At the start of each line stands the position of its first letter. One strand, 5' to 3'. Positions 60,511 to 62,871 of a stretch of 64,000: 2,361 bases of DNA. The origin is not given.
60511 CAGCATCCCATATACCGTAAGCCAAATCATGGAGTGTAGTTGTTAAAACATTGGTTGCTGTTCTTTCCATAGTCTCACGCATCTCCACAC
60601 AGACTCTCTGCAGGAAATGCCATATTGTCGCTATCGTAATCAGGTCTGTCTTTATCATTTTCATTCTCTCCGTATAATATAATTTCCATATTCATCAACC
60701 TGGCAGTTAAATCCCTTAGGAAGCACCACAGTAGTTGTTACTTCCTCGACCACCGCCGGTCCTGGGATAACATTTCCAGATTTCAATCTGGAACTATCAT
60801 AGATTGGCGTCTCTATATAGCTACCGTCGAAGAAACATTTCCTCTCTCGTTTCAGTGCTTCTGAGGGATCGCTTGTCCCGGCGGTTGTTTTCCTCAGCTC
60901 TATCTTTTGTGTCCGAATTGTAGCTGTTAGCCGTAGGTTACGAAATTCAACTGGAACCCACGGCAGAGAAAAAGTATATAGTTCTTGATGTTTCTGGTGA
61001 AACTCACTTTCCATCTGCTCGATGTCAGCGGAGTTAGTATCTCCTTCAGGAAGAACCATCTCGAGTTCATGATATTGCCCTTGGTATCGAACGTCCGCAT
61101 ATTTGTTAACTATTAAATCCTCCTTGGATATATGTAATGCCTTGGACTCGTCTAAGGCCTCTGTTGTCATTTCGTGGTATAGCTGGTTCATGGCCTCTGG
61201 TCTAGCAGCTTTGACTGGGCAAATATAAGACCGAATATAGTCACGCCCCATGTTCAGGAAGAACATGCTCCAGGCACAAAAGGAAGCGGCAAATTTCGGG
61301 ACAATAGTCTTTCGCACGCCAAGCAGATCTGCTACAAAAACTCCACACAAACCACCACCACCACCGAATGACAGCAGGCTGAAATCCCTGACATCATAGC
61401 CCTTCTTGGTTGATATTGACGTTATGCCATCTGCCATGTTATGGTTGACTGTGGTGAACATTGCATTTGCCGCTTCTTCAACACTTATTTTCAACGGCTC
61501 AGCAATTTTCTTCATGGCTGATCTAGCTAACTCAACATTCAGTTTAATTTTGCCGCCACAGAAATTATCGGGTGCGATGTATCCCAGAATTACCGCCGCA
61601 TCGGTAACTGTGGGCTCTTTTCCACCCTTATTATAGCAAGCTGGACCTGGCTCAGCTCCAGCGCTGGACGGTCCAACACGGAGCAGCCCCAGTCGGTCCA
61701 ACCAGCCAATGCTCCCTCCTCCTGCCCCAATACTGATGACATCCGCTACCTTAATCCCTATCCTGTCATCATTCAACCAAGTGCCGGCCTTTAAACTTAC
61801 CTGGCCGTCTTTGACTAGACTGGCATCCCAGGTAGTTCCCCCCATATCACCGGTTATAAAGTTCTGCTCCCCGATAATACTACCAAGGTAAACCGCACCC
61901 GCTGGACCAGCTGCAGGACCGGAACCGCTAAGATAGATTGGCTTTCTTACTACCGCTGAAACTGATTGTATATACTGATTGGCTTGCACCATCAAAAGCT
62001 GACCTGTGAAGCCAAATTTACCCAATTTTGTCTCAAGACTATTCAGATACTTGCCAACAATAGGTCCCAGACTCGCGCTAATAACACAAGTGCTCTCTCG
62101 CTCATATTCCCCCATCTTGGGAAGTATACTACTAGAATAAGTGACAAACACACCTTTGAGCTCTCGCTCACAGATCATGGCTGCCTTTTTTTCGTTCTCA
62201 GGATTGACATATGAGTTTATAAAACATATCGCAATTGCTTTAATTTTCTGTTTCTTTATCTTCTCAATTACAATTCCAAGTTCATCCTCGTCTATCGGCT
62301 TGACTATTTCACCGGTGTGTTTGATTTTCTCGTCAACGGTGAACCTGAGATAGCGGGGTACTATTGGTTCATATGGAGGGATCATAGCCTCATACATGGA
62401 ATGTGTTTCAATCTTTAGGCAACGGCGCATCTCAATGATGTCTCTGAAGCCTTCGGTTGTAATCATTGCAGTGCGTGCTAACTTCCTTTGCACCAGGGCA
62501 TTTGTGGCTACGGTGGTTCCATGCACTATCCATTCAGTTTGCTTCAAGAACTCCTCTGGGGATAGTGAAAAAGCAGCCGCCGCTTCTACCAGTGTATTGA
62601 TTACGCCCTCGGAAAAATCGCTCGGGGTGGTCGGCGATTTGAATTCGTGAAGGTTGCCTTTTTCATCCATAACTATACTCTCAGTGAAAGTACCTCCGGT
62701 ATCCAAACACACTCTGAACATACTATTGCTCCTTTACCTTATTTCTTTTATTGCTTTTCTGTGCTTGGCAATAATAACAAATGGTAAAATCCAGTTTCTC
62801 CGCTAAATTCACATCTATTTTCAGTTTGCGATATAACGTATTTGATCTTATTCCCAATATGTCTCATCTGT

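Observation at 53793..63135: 5.1-kb tandem duplication of hyuB-hyuA in which each copy carries one intact and one disrupted gene, in complementary fashion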

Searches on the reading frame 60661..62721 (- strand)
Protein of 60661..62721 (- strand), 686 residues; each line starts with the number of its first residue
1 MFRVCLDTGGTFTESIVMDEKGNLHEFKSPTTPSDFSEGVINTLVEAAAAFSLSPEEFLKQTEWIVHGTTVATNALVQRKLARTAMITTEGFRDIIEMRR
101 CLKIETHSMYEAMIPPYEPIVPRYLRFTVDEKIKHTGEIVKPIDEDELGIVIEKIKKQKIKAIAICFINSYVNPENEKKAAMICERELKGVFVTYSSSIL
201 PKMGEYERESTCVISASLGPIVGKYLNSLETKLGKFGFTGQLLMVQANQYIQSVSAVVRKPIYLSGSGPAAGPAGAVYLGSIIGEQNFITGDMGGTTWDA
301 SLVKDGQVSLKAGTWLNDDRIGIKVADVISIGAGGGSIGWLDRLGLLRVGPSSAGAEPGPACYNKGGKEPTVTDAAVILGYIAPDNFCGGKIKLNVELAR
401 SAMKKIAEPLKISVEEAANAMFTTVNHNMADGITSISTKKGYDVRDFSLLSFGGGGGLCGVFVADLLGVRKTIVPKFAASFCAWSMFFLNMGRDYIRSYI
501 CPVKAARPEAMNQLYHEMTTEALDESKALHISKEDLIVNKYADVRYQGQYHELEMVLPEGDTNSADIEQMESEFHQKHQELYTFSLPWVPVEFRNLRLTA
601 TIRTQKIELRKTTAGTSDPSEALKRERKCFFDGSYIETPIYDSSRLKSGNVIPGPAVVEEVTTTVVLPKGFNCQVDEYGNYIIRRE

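Call 8: search_protein_families(library=pfam, proteins=[window:60661-62721:-])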
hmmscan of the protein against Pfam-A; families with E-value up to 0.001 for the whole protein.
window:60661-62721:- (686 aa): 3 families
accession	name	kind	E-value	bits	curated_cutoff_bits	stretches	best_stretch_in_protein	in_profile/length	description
PF01968.24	Hydantoinase_A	-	5.1e-78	262.7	22.9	1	208-487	1-283/291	Hydantoinase/oxoprolinase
PF05378.19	Hydant_A_N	-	4.8e-47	160.4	25.2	1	3-187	1-175/176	Hydantoinase/oxoprolinase N-terminal region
PF19278.4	Hydant_A_C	-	1.1e-24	87.3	21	1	504-678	7-185/193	Hydantoinase/oxoprolinase C-terminal domain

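Call 9: find_related_loci(query=window:60661-62721:-, collection=genome_contigs, flank=10000)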
Query window:60661-62721:- (686 aa) in genome_contigs; peptide patterns used: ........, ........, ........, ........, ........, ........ (x = any residue, [..] = any of these).
37 stretches matched a pattern; 5 encode a relative of the query (tblastn E <= 1e-3); 5 distinct loci.
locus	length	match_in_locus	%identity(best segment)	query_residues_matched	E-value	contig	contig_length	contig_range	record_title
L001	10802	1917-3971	55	1-686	0e+0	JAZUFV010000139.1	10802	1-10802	MAG: Lachnospiraceae bacterium isolate T1900045291_TH20190061.MAGScoT_cleanbin_000029 SGB_6035_k141_750917, whole genome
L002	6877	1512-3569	54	1-686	0e+0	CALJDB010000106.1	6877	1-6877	MAG TPA_asm: uncultured Clostridia bacterium isolate ERR1912995_bin.51_CONCOCT_v1.1_MAG genome assembly, contig: ERZ1742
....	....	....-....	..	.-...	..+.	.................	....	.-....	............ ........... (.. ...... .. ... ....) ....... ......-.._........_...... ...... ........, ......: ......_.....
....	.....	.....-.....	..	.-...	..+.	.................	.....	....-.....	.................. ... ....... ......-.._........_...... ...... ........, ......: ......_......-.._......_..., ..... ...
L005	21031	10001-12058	55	1-686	0e+0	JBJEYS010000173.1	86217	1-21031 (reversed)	MAG: Oscillospiraceae bacterium isolate PUUB51_bin.001 NODE_32_length_86217_cov_60.221037, whole genome shotgun sequence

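Call 10: find_encoding_contigs(protein=window:60661-62721:-, flank=10000, max_places=10)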
Protein window:60661-62721:- (686 aa): no gene with exactly this product is on record in the collection.

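Call 12: find_homologous_proteins(query=window:60661-62721:-, max_evalue=1e-50)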
Query window:60661-62721:- (686 aa): 7947 proteins with E <= 1e-50 among 8000 candidates; the best 120 are listed.
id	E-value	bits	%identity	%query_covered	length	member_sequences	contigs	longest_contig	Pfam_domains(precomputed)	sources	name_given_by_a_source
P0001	0.0e+0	1167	72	100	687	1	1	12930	PF01968.25,PF19278.5,PF05378.20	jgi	jgi:N-methylhydantoinase A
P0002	0.0e+0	1147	71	100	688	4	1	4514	PF01968.25,PF19278.5,PF05378.20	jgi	jgi:N-methylhydantoinase A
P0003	0.0e+0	1141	70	100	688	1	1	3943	PF01968.25,PF19278.5,PF05378.20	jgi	jgi:N-methylhydantoinase A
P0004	0.0e+0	1135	71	100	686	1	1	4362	PF01968.25,PF19278.5,PF05378.20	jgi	-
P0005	0.0e+0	1133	70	100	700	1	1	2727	PF01968.25,PF19278.5,PF05378.20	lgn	-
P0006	0.0e+0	1130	70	100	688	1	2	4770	PF01968.25,PF19278.5,PF05378.20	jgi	jgi:N-methylhydantoinase A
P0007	0.0e+0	1129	70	100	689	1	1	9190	PF01968.25,PF19278.5,PF05378.20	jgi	-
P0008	0.0e+0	1127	70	100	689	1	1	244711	PF01968.25,PF19278.5,PF05378.20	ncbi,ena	-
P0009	0.0e+0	1120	69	100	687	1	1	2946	PF01968.25,PF19278.5,PF05378.20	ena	-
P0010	0.0e+0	1116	72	97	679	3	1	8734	PF01968.25,PF19278.5,PF05378.20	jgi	jgi:N-methylhydantoinase A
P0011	0.0e+0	1115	69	100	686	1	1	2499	PF01968.25,PF19278.5,PF05378.20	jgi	-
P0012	0.0e+0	1113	69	100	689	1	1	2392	PF01968.25,PF19278.5,PF05378.20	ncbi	-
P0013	0.0e+0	1112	70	100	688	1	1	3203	PF01968.25,PF19278.5,PF05378.20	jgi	jgi:N-methylhydantoinase A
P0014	0.0e+0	1107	69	100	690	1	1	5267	PF01968.25,PF19278.5,PF05378.20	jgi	jgi:N-methylhydantoinase A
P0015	0.0e+0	1105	69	100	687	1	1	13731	PF01968.25,PF19278.5,PF05378.20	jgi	jgi:N-methylhydantoinase A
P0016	0.0e+0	1105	68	100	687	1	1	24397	PF01968.25,PF19278.5,PF05378.20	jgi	jgi:N-methylhydantoinase A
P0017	0.0e+0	1100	68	100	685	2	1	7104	PF01968.25,PF19278.5,PF05378.20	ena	-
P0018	0.0e+0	1100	68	100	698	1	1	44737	PF01968.25,PF19278.5,PF05378.20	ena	-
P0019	0.0e+0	1100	68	100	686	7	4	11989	PF01968.25,PF19278.5,PF05378.20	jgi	jgi:N-methylhydantoinase A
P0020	0.0e+0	1097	68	100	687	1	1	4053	PF01968.25,PF19278.5,PF05378.20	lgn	-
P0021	0.0e+0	1095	69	100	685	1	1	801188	PF01968.25,PF19278.5,PF05378.20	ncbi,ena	-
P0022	0.0e+0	1093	69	100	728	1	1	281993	PF01968.25,PF19278.5,PF05378.20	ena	-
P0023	0.0e+0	1092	68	100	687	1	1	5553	PF01968.25,PF19278.5,PF05378.20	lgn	-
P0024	0.0e+0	1092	68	100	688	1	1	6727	PF01968.25,PF19278.5,PF05378.20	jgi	-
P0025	0.0e+0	1090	67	100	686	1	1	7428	PF01968.25,PF19278.5,PF05378.20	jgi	jgi:N-methylhydantoinase A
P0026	0.0e+0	1090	68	100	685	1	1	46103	PF01968.25,PF19278.5,PF05378.20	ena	-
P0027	0.0e+0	1090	68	100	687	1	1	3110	PF01968.25,PF19278.5,PF05378.20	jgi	-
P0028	0.0e+0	1088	68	100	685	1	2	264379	PF01968.25,PF19278.5,PF05378.20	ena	-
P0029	0.0e+0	1088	68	100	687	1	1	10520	PF01968.25,PF19278.5,PF05378.20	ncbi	-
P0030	0.0e+0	1087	67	100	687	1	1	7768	PF01968.25,PF19278.5,PF05378.20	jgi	jgi:N-methylhydantoinase A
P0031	0.0e+0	1086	68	100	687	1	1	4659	PF01968.25,PF19278.5,PF05378.20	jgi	jgi:N-methylhydantoinase A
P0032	0.0e+0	1085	67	100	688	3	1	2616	PF01968.25,PF19278.5,PF05378.20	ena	-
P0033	0.0e+0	1085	68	100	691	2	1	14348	PF01968.25,PF19278.5,PF05378.20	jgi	-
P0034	0.0e+0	1081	66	100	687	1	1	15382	PF01968.25,PF19278.5,PF05378.20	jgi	jgi:N-methylhydantoinase A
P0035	0.0e+0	1080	67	100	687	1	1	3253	PF01968.25,PF19278.5,PF05378.20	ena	-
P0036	0.0e+0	1077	66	100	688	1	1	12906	PF01968.25,PF19278.5,PF05378.20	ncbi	-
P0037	0.0e+0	1077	67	100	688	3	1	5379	PF01968.25,PF19278.5,PF05378.20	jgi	-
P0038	0.0e+0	1076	68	100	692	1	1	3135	PF01968.25,PF19278.5,PF05378.20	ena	-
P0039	0.0e+0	1074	66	100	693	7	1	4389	PF01968.25,PF19278.5,PF05378.20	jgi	-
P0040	0.0e+0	1074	66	100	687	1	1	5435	PF01968.25,PF19278.5,PF05378.20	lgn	-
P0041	0.0e+0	1073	66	100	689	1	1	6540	PF01968.25,PF19278.5,PF05378.20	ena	-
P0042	0.0e+0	1072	67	100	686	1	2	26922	PF01968.25,PF19278.5,PF05378.20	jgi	jgi:N-methylhydantoinase A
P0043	0.0e+0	1071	66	100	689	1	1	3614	PF01968.25,PF19278.5,PF05378.20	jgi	-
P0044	0.0e+0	1071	66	100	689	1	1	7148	PF01968.25,PF19278.5,PF05378.20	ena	-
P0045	0.0e+0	1068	66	100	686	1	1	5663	PF01968.25,PF19278.5,PF05378.20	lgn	-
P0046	0.0e+0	1067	66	100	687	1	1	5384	PF01968.25,PF19278.5,PF05378.20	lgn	-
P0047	0.0e+0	1067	66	100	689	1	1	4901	PF01968.25,PF19278.5,PF05378.20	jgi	jgi:N-methylhydantoinase A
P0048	0.0e+0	1067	67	100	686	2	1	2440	PF01968.25,PF19278.5,PF05378.20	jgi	jgi:N-methylhydantoinase A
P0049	0.0e+0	1066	66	100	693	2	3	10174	PF01968.25,PF19278.5,PF05378.20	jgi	-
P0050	0.0e+0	1065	65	100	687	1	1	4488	PF01968.25,PF19278.5,PF05378.20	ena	-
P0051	0.0e+0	1065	66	100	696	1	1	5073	PF01968.25,PF19278.5,PF05378.20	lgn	-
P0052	0.0e+0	1064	65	100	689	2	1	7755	PF01968.25,PF19278.5,PF05378.20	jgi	jgi:N-methylhydantoinase A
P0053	0.0e+0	1063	67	100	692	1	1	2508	PF01968.25,PF19278.5,PF05378.20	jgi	jgi:N-methylhydantoinase A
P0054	0.0e+0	1062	65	100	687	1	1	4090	PF01968.25,PF19278.5,PF05378.20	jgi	-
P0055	0.0e+0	1062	65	100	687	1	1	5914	PF01968.25,PF19278.5,PF05378.20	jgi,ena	-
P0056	0.0e+0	1061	67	100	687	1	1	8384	PF01968.25,PF19278.5,PF05378.20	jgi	jgi:N-methylhydantoinase A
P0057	0.0e+0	1060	66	100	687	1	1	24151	PF01968.25,PF19278.5,PF05378.20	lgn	-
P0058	0.0e+0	1060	67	100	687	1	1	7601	PF01968.25,PF19278.5,PF05378.20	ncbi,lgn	-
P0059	0.0e+0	1058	65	100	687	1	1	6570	PF01968.25,PF19278.5,PF05378.20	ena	-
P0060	0.0e+0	1058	67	100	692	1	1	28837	PF01968.25,PF19278.5,PF05378.20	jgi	jgi:N-methylhydantoinase A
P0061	0.0e+0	1058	65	100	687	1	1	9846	PF01968.25,PF19278.5,PF05378.20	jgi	jgi:N-methylhydantoinase A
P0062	0.0e+0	1055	65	100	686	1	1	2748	PF01968.25,PF19278.5,PF05378.20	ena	-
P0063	0.0e+0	1055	65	100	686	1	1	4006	PF01968.25,PF19278.5,PF05378.20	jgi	jgi:N-methylhydantoinase A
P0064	0.0e+0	1053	66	100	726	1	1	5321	PF01968.25,PF19278.5,PF05378.20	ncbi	-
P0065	0.0e+0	1051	64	100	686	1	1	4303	PF01968.25,PF19278.5,PF05378.20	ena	-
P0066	0.0e+0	1049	65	100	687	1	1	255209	PF01968.25,PF19278.5,PF05378.20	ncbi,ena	-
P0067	0.0e+0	1047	66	100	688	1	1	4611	PF01968.25,PF19278.5,PF05378.20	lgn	-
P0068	0.0e+0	1047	64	100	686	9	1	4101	PF01968.25,PF19278.5,PF05378.20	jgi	jgi:N-methylhydantoinase A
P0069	0.0e+0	1045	66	100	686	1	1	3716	PF01968.25,PF19278.5,PF05378.20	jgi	jgi:N-methylhydantoinase A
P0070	0.0e+0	1045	64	100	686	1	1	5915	PF01968.25,PF19278.5,PF05378.20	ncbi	ncbi:MAG: hydantoinase/oxoprolinase family protein [Pseudomonadota bacterium]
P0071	0.0e+0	1044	65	100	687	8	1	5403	PF01968.25,PF19278.5,PF05378.20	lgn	-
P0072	0.0e+0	1043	64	100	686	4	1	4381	PF01968.25,PF19278.5,PF05378.20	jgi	jgi:N-methylhydantoinase A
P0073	0.0e+0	1040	64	100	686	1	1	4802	PF01968.25,PF19278.5,PF05378.20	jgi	jgi:N-methylhydantoinase A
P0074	0.0e+0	1040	65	100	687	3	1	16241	PF01968.25,PF19278.5,PF05378.20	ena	-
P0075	0.0e+0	1040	65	100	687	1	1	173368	PF01968.25,PF19278.5,PF05378.20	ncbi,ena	-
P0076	0.0e+0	1039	64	100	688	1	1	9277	PF01968.25,PF19278.5,PF05378.20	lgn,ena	-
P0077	0.0e+0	1038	65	100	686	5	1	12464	PF01968.25,PF19278.5,PF05378.20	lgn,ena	-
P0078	0.0e+0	1038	66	100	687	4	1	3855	PF01968.25,PF19278.5,PF05378.20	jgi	jgi:N-methylhydantoinase A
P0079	0.0e+0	1036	63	100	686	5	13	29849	PF01968.25,PF19278.5,PF05378.20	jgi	jgi:N-methylhydantoinase A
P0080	0.0e+0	1036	65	100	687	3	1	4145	PF01968.25,PF19278.5,PF05378.20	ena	-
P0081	0.0e+0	1035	65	100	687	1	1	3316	PF01968.25,PF19278.5,PF05378.20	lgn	-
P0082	0.0e+0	1033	64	100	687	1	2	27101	PF01968.25,PF19278.5,PF05378.20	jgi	jgi:N-methylhydantoinase A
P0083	0.0e+0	1032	65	100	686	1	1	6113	PF01869.27,PF01968.25,PF19278.5,PF05378.20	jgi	-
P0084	0.0e+0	1031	65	100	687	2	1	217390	PF01968.25,PF19278.5,PF05378.20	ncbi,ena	-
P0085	0.0e+0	1030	64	100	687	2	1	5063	PF01968.25,PF19278.5,PF05378.20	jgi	jgi:N-methylhydantoinase A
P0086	0.0e+0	1029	64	100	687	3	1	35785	PF01968.25,PF19278.5,PF05378.20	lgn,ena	-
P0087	0.0e+0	1029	64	100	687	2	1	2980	PF01968.25,PF19278.5,PF05378.20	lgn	-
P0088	0.0e+0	1028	65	100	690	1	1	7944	PF01968.25,PF19278.5,PF05378.20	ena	-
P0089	0.0e+0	1026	64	100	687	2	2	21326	PF01968.25,PF19278.5,PF05378.20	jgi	-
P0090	0.0e+0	1025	65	100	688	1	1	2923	PF01968.25,PF19278.5,PF05378.20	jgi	jgi:N-methylhydantoinase A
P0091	0.0e+0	1025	64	100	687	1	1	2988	PF01968.25,PF19278.5,PF05378.20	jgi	jgi:N-methylhydantoinase A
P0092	0.0e+0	1025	64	99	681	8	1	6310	PF01968.25,PF19278.5,PF05378.20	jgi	jgi:N-methylhydantoinase A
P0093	0.0e+0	1023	64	100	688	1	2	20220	PF01968.25,PF19278.5,PF05378.20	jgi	jgi:N-methylhydantoinase A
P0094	0.0e+0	1020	64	100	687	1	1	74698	PF01968.25,PF19278.5,PF05378.20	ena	-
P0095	0.0e+0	1019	64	100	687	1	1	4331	PF01968.25,PF19278.5,PF05378.20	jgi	jgi:N-methylhydantoinase A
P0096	0.0e+0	1019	64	100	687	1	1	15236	PF01968.25,PF19278.5,PF05378.20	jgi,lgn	-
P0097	0.0e+0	1018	64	100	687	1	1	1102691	PF01968.25,PF19278.5,PF05378.20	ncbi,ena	-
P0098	0.0e+0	1017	64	100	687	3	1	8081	PF01968.25,PF19278.5,PF05378.20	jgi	-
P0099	0.0e+0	1017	62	100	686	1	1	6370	PF01968.25,PF19278.5,PF05378.20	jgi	jgi:N-methylhydantoinase A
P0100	0.0e+0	1016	62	100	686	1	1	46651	PF01968.25,PF19278.5,PF05378.20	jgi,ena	-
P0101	0.0e+0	1016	63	100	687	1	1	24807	PF01968.25,PF19278.5,PF05378.20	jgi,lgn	-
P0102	0.0e+0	1014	64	100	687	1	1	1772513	PF01968.25,PF19278.5,PF05378.20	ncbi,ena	-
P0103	0.0e+0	1013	64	100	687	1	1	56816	PF01968.25,PF19278.5,PF05378.20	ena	-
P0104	1.3e-298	1010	64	100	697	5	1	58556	PF01968.25,PF19278.5,PF05378.20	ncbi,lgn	-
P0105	1.6e-298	1010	64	100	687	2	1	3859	PF01968.25,PF19278.5,PF05378.20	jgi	jgi:N-methylhydantoinase A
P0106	3.6e-298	1009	64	100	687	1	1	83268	PF01968.25,PF19278.5,PF05378.20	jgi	jgi:N-methylhydantoinase A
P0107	1.0e-297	1007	63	100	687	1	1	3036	PF01968.25,PF19278.5,PF05378.20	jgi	jgi:N-methylhydantoinase A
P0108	1.3e-297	1007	63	100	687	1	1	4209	PF01968.25,PF19278.5,PF05378.20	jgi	jgi:N-methylhydantoinase A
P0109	1.4e-297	1007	64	100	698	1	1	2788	PF01968.25,PF19278.5,PF05378.20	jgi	jgi:N-methylhydantoinase A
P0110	1.5e-297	1007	63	100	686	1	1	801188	PF01968.25,PF19278.5,PF05378.20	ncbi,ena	-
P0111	1.8e-297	1006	64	100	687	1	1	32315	PF01968.25,PF19278.5,PF05378.20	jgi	jgi:N-methylhydantoinase A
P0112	2.1e-297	1006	64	100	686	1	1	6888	PF01968.25,PF19278.5,PF05378.20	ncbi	-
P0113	1.2e-296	1004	63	100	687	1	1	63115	PF01968.25,PF19278.5,PF05378.20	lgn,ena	-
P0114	1.9e-296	1003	63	100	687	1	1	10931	PF01968.25,PF19278.5,PF05378.20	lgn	-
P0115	3.8e-296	1002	62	100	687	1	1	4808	PF01968.25,PF19278.5,PF05378.20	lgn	-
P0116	5.3e-296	1002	62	100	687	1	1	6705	PF01968.25,PF19278.5,PF05378.20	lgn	-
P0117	5.9e-296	1002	63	100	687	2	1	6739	PF01968.25,PF19278.5,PF05378.20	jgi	jgi:N-methylhydantoinase A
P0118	4.8e-295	998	62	100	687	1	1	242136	PF01968.25,PF19278.5,PF05378.20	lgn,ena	-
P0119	2.9e-294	996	61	100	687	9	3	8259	PF01968.25,PF19278.5,PF05378.20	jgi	jgi:N-methylhydantoinase A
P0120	3.3e-294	996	63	100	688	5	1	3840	PF01968.25,PF19278.5,PF05378.20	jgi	-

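Call 23: find_encoding_contigs(protein=P0008, flank=10000, max_places=3)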
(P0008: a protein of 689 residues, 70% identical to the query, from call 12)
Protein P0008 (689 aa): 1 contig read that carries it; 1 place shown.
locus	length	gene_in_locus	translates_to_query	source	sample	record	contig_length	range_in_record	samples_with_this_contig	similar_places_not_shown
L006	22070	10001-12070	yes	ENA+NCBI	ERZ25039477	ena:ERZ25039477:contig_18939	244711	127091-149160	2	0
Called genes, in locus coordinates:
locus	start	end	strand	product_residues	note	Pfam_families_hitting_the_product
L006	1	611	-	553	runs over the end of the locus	PF02129:Peptidase_S15, PF08530:PepX_C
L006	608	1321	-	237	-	PF00857:Isochorismatase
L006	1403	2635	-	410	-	PF13433:Peripla_BP_5, PF13458:Peripla_BP_6, PF01094:ANF_receptor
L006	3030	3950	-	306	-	PF00126:HTH_1, PF03466:LysR_substrate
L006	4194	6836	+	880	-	PF21423:AhtL-like_1st (weak), PF00384:Molybdopterin, PF01568:Molydop_binding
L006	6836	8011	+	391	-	PF03480:DctP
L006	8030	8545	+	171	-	PF04290:DctQ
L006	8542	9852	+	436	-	PF06808:DctM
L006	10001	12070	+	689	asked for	PF05378:Hydant_A_N, PF01968:Hydantoinase_A, PF19278:Hydant_A_C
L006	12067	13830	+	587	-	PF02538:Hydantoinase_B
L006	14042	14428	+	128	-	-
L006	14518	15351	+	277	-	PF13458:Peripla_BP_6, PF13433:Peripla_BP_5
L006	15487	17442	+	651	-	PF02653:BPD_transp_2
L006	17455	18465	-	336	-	PF04909:Amidohydro_2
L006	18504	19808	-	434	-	PF06808:DctM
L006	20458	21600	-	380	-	PF03480:DctP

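Call 24: find_encoding_contigs(protein=P0001, flank=10000, max_places=3)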
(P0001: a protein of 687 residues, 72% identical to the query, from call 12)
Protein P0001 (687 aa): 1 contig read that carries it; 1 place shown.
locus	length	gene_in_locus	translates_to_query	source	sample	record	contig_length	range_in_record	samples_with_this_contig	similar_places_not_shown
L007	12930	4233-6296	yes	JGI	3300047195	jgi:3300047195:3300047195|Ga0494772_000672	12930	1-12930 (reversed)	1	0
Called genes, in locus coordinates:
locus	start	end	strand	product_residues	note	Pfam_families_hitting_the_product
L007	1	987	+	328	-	?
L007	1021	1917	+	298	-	-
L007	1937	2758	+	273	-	-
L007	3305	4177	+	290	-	PF05853:BKACE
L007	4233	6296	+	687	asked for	PF05378:Hydant_A_N, PF01968:Hydantoinase_A, PF19278:Hydant_A_C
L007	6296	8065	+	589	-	PF02538:Hydantoinase_B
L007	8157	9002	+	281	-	PF00378:ECH_1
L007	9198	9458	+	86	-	-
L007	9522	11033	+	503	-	PF20695:UbiD_N, PF01977:UbiD, PF20696:UbiD_C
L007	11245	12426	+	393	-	PF07690:MFS_1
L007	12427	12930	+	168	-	?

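Call 25: find_encoding_contigs(protein=P0021, flank=10000, max_places=3)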
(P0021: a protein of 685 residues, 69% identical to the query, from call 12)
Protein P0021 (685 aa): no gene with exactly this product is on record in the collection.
